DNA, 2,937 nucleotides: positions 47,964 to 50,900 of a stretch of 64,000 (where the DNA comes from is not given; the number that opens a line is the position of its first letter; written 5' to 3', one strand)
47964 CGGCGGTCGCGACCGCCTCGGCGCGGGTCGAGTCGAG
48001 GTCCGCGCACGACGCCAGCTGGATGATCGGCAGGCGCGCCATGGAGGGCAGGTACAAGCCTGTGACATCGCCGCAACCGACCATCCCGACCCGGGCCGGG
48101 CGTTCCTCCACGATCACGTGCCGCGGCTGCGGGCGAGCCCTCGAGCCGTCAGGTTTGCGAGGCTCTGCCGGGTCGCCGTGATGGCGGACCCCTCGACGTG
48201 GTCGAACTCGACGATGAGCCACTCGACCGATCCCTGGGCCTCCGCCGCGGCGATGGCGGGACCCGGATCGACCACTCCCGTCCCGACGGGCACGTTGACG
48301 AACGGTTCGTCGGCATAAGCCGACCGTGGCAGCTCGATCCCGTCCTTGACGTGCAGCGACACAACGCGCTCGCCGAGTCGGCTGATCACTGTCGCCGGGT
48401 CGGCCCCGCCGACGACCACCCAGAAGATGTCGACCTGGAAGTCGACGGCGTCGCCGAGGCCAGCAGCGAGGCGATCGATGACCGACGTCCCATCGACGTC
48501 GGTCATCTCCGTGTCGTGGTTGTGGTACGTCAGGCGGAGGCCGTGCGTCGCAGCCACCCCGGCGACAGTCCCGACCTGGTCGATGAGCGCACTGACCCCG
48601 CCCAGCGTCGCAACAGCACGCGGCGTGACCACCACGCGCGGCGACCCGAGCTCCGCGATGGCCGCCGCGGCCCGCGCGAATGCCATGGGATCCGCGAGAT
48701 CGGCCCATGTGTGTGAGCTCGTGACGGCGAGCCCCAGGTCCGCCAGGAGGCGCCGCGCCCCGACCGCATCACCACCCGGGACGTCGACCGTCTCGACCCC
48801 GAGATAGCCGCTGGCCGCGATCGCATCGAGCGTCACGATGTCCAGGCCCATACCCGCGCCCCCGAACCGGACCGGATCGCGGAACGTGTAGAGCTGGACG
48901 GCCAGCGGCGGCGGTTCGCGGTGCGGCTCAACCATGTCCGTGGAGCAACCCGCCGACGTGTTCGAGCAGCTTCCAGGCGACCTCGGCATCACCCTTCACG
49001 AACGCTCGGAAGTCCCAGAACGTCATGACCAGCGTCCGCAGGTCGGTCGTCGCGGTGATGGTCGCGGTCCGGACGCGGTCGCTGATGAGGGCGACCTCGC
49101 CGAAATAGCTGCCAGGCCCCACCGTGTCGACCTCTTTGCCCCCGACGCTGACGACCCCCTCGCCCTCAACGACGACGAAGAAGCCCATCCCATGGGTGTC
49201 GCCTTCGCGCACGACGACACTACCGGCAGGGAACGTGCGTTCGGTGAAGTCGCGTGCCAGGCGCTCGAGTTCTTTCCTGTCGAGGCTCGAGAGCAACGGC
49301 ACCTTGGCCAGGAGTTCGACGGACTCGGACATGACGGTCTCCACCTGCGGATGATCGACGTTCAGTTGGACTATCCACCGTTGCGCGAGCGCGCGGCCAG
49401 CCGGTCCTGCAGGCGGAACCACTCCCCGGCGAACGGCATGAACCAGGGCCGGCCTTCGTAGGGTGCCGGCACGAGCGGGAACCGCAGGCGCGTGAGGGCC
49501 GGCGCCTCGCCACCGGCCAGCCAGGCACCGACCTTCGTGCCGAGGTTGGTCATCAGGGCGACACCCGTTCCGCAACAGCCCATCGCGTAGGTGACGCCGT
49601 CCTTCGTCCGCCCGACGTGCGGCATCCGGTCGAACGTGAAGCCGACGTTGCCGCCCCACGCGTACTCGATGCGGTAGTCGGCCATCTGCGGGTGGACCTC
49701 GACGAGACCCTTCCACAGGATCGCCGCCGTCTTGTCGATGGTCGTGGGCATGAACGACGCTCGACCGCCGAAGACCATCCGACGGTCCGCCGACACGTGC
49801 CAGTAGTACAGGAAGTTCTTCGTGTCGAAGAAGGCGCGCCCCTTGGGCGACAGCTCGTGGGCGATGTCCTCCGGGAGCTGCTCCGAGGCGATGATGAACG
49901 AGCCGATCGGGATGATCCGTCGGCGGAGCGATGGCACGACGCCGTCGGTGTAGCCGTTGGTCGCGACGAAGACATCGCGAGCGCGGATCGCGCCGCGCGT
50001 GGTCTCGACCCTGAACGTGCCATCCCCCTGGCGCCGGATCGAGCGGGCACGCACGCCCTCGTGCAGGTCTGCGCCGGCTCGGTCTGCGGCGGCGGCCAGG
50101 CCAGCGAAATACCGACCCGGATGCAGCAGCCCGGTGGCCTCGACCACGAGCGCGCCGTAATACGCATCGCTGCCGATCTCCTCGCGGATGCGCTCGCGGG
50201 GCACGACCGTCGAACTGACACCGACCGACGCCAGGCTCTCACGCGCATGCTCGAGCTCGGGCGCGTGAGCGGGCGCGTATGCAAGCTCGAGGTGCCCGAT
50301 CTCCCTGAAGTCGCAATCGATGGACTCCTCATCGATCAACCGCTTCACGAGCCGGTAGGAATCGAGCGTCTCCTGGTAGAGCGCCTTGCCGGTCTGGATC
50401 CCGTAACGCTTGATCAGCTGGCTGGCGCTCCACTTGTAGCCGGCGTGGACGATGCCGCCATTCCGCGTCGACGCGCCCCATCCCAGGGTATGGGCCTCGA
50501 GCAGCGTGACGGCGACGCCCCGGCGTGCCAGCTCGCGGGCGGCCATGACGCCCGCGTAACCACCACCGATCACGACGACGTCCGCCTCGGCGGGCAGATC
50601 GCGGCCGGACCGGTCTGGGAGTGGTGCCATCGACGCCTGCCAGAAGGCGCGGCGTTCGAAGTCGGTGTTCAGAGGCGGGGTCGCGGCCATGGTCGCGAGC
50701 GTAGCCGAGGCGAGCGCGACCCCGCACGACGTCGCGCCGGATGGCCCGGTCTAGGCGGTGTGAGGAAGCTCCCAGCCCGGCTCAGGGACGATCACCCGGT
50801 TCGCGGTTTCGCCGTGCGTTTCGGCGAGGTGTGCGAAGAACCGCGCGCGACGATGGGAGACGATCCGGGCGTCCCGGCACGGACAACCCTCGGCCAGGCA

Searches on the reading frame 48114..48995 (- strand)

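Call 37: search_protein_families(library=pfam, proteins=[window:48114-48995:-], max_evalue=0.00001)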
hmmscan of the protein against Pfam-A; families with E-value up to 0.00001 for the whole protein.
window:48114-48995:- (293 aa): 1 family
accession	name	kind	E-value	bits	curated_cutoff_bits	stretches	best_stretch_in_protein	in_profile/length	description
PF01261.30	AP_endonuc_2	-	1.6e-12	48.1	31.1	1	56-282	1-246/249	Xylose isomerase-like TIM barrel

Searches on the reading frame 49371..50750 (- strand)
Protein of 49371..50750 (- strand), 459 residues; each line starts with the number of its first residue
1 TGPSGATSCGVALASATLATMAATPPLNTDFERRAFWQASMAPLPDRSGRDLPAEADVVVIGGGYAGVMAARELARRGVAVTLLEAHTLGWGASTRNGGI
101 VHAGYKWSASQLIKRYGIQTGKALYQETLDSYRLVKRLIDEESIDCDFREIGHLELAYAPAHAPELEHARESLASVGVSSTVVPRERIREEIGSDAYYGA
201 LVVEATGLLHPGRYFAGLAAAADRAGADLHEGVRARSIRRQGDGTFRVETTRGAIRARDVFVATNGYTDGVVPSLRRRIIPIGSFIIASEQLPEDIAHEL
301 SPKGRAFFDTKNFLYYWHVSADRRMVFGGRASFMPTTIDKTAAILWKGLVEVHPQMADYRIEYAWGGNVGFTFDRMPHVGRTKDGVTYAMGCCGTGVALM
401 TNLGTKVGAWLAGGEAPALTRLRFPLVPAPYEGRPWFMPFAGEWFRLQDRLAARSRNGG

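Call 37: search_protein_families(library=pfam, proteins=[window:49371-50750:-], max_evalue=0.00001)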
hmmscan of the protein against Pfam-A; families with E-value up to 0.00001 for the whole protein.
window:49371-50750:- (459 aa): 8 families
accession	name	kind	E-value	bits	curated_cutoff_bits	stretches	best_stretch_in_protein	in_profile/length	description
PF01266.30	DAO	-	1.1e-64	219.7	27.9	1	57-404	1-347/353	FAD dependent oxidoreductase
PF12831.13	FAD_oxidored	-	3.6e-08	33.6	27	1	57-116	1-60/416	FAD dependent oxidoreductase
PF03486.20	HI0933_like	-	7.1e-08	32.6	50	0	57-87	2-32/244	HI0933-like protein Rossmann domain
PF13738.12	Pyr_redox_3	-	3.8e-07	30.1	30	0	55-88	164-197/305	Pyridine nucleotide-disulphide oxidoreductase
PF01494.25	FAD_binding_3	-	1.7e-06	27.9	22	1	55-88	1-34/349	FAD binding domain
PF01946.23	Thi4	-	2.9e-06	27.1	26.2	0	54-101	16-63/235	Thi4 family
PF07992.20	Pyr_redox_2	-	3.2e-06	27.2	26.1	1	57-91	2-38/291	Pyridine nucleotide-disulphide oxidoreductase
PF01134.28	GIDA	-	9.2e-06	25.4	22.1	0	57-88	1-32/391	Glucose inhibited division protein A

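Call 73: search_protein_families(library=ncbifam, proteins=[window:49371-50750:-], max_evalue=1e-10)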
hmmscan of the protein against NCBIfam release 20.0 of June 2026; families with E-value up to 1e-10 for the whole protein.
window:49371-50750:- (459 aa): 8 families
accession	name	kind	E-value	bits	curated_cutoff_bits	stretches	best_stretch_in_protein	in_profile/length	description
NF050086.1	pipecolate_AmaA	exception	1.8e-56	191.6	600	1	35-419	5-388/425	L-pipecolate oxidase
TIGR03329.1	Phn_aa_oxid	hypoth_equivalog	6.1e-36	124.2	632.8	1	54-422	23-401/460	putative aminophosphonate oxidoreductase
TIGR02352.1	thiamin_ThiO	equivalog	2.1e-19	69.9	250.8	1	58-264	1-203/351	glycine oxidase ThiO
TIGR03197.1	MnmC_Cterm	equivalog_domain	1.4e-18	67.1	174.2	1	57-268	1-202/400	FAD-dependent 5-carboxymethylaminomethyl-2-thiouridine(34) oxidoreductase MnmC1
TIGR01373.1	soxB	subfamily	3.3e-17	62.4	529.45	1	54-415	29-386/407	sarcosine oxidase subunit beta family protein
NF002480.1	PRK01747.1-1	equivalog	6e-16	58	540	1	54-267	247-450/645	bifunctional tRNA (5-methylaminomethyl-2-thiouridine)(34)-methyltransferase MnmC2/FAD-dependent 5-carboxymethylaminomethyl-2-thiouridine(34)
NF033460.1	glycerol3P_ox_II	equivalog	3.1e-12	46.3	460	1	56-271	2-211/361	type 2 glycerol-3-phosphate oxidase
TIGR03364.1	HpnW_proposed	hypoth_equivalog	5.3e-12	45.5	285.1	1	57-274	2-203/365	TIGR03364 family FAD-dependent oxidoreductase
